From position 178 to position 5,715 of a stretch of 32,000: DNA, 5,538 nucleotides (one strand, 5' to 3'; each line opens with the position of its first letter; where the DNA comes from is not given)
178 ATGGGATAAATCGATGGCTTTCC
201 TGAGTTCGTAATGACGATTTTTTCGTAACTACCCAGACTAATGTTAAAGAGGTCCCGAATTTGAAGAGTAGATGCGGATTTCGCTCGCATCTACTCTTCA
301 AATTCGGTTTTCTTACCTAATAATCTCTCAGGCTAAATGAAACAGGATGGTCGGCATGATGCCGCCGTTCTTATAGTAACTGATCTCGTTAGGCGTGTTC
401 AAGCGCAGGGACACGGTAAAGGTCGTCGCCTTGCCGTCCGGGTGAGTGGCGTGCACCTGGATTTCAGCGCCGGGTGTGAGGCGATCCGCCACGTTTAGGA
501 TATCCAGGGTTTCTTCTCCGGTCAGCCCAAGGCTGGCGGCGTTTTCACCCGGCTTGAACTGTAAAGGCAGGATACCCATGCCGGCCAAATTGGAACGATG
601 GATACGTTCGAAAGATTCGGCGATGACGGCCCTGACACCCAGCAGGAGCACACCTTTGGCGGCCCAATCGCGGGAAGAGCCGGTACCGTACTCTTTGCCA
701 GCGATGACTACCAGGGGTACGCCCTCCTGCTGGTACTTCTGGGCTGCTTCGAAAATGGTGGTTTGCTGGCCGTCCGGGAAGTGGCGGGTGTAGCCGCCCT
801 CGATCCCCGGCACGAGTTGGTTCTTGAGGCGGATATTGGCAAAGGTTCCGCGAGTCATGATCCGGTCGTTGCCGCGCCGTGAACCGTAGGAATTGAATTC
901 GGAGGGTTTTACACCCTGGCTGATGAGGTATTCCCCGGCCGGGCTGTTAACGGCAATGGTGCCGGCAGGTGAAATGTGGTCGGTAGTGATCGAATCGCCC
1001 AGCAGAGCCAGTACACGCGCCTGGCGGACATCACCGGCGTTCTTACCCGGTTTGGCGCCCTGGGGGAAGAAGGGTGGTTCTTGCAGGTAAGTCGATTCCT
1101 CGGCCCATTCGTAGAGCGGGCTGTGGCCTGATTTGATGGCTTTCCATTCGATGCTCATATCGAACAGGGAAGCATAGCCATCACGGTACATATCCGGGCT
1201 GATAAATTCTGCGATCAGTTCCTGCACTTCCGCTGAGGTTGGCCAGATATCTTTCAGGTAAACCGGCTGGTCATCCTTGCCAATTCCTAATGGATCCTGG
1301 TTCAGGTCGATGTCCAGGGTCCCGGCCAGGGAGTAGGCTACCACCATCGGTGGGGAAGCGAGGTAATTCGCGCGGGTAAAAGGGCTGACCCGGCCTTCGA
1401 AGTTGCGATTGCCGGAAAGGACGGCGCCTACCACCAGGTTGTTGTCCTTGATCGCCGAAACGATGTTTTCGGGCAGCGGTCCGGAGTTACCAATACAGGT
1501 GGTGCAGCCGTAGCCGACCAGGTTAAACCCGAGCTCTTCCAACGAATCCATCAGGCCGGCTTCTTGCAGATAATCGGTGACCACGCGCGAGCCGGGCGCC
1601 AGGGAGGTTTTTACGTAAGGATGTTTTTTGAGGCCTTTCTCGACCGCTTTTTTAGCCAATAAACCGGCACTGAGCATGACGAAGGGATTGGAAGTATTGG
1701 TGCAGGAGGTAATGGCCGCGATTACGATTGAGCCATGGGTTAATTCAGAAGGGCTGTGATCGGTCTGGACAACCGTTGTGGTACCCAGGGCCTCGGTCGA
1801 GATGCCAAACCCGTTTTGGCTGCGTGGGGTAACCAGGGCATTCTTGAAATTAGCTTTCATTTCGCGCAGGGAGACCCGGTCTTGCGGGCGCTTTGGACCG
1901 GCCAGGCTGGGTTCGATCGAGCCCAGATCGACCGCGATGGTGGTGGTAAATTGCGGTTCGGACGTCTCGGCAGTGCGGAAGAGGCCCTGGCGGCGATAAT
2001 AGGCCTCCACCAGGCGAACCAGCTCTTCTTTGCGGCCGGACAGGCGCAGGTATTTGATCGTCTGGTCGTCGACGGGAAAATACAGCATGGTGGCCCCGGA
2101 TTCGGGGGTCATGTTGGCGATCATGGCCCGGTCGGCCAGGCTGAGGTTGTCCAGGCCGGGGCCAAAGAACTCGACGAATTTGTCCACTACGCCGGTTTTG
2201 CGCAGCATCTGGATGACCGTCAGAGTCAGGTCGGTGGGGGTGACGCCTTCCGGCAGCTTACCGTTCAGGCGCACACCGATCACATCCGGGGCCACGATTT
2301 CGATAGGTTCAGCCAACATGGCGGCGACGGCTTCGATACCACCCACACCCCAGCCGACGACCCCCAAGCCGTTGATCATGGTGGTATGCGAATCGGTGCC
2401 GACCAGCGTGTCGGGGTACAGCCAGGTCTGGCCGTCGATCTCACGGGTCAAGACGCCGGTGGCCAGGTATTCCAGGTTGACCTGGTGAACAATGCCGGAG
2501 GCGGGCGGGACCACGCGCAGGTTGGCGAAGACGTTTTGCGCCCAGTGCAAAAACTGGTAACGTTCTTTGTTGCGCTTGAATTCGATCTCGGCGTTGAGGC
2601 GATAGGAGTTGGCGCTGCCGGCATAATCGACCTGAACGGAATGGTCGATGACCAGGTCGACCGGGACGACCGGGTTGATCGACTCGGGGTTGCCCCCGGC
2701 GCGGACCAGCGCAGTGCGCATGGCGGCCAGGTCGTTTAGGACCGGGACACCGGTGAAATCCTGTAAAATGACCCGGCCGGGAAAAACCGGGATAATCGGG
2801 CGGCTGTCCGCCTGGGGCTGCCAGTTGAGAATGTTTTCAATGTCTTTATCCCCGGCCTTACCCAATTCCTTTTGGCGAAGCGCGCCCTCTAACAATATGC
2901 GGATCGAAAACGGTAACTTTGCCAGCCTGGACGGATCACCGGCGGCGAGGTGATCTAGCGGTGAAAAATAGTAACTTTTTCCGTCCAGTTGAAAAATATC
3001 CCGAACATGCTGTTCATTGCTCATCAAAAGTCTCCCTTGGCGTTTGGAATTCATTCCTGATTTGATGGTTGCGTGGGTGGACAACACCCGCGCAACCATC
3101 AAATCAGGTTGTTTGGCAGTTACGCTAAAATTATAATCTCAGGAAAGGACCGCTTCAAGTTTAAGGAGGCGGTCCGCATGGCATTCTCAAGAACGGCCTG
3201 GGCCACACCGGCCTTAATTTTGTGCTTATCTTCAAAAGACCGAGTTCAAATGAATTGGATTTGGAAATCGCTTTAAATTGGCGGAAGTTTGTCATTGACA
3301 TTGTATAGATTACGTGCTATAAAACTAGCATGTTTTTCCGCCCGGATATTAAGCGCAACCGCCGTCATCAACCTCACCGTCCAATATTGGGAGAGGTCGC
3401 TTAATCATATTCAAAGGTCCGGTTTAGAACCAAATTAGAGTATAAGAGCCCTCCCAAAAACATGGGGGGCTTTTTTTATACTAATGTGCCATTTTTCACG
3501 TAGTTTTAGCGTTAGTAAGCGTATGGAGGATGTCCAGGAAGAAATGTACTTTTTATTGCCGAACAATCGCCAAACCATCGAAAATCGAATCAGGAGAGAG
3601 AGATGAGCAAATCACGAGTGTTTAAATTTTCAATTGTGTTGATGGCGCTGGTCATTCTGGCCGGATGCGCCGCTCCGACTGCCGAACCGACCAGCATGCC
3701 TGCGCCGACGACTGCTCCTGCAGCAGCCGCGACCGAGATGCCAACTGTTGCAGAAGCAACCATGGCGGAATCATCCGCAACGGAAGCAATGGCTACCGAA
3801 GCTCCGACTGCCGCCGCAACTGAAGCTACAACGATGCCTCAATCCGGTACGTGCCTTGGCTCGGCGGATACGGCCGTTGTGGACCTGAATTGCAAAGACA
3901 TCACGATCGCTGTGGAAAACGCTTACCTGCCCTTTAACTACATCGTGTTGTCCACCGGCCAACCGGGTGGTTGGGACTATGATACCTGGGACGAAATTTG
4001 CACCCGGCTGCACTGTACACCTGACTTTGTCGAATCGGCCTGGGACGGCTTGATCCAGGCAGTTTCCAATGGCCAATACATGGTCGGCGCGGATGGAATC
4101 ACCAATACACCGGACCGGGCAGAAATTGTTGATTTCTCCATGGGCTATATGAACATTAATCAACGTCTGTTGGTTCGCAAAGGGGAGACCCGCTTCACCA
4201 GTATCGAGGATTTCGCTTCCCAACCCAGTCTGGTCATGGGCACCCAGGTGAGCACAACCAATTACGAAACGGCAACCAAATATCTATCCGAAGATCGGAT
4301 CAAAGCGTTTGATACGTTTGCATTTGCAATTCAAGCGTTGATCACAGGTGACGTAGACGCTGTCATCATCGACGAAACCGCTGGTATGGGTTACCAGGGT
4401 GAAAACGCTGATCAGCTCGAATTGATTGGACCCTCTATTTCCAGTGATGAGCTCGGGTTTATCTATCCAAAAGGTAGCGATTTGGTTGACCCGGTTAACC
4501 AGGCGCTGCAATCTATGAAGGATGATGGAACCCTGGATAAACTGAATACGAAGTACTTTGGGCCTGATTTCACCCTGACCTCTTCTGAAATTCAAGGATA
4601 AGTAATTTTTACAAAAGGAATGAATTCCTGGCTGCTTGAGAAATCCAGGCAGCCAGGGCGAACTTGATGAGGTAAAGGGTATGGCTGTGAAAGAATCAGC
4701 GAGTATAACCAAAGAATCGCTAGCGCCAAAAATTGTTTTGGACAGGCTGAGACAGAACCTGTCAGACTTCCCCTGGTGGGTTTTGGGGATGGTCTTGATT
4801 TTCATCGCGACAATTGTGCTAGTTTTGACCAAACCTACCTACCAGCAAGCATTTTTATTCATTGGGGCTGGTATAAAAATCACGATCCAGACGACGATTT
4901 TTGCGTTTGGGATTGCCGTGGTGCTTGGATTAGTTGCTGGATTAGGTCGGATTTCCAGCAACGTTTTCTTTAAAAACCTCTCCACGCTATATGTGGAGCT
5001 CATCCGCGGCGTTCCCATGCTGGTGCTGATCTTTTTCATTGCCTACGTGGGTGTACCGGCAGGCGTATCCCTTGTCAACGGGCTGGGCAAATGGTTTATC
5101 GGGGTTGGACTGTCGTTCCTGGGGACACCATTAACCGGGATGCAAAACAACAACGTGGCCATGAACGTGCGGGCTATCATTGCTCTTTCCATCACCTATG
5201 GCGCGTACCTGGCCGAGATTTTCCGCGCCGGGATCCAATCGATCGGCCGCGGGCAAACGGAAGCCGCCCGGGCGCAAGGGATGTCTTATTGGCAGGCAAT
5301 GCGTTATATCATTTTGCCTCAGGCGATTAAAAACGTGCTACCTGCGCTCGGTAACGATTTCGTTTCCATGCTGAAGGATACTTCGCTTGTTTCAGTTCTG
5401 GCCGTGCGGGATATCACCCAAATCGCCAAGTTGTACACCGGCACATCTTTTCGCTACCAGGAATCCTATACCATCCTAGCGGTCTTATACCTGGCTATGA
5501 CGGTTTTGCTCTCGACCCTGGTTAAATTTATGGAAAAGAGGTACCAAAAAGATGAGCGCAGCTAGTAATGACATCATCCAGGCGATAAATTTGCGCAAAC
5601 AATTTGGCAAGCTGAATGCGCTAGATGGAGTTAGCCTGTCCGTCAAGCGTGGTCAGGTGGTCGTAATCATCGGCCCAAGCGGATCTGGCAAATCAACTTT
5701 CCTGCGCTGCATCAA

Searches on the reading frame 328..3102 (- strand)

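Call 25: search_protein_families(library=pfam, proteins=[window:328-3102:-], max_evalue=0.00001)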
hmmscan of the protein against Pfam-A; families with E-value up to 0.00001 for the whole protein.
window:328-3102:- (924 aa): 2 families
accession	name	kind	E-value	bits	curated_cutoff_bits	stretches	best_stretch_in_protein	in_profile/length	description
PF00330.25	Aconitase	-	2.7e-158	528.2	28.7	1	103-594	15-463/463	Aconitase family (aconitate hydratase)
PF00694.25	Aconitase_C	-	3.3e-43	147.6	22.8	1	724-851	3-130/131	Aconitase C-terminal domain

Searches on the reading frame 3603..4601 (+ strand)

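Call 25: search_protein_families(library=pfam, proteins=[window:3603-4601:+], max_evalue=0.00001)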
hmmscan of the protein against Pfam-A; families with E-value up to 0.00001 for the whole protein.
window:3603-4601:+ (332 aa): 1 family
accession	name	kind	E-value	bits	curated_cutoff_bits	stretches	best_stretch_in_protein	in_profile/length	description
PF00497.25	SBP_bac_3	-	7.5e-33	113.5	26.4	1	100-320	1-131/132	Bacterial extracellular solute-binding proteins, family 3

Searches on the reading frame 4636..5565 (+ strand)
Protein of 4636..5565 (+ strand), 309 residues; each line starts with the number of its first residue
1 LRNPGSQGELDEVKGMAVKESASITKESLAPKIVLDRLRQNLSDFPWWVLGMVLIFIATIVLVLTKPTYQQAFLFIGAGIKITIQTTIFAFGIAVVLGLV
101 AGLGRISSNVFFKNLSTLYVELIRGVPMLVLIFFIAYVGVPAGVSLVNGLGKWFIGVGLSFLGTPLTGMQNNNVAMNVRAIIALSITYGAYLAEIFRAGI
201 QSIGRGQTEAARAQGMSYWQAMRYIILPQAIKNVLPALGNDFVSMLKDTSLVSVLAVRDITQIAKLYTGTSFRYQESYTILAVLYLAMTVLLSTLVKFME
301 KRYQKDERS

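Call 25: search_protein_families(library=pfam, proteins=[window:4636-5565:+], max_evalue=0.00001)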
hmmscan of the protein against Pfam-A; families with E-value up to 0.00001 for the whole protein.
window:4636-5565:+ (309 aa): 1 family
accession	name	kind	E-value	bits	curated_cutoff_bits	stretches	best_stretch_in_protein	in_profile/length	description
PF00528.27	BPD_transp_1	-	1.7e-27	96.8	26.4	1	94-304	1-183/184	Binding-protein-dependent transport system inner membrane component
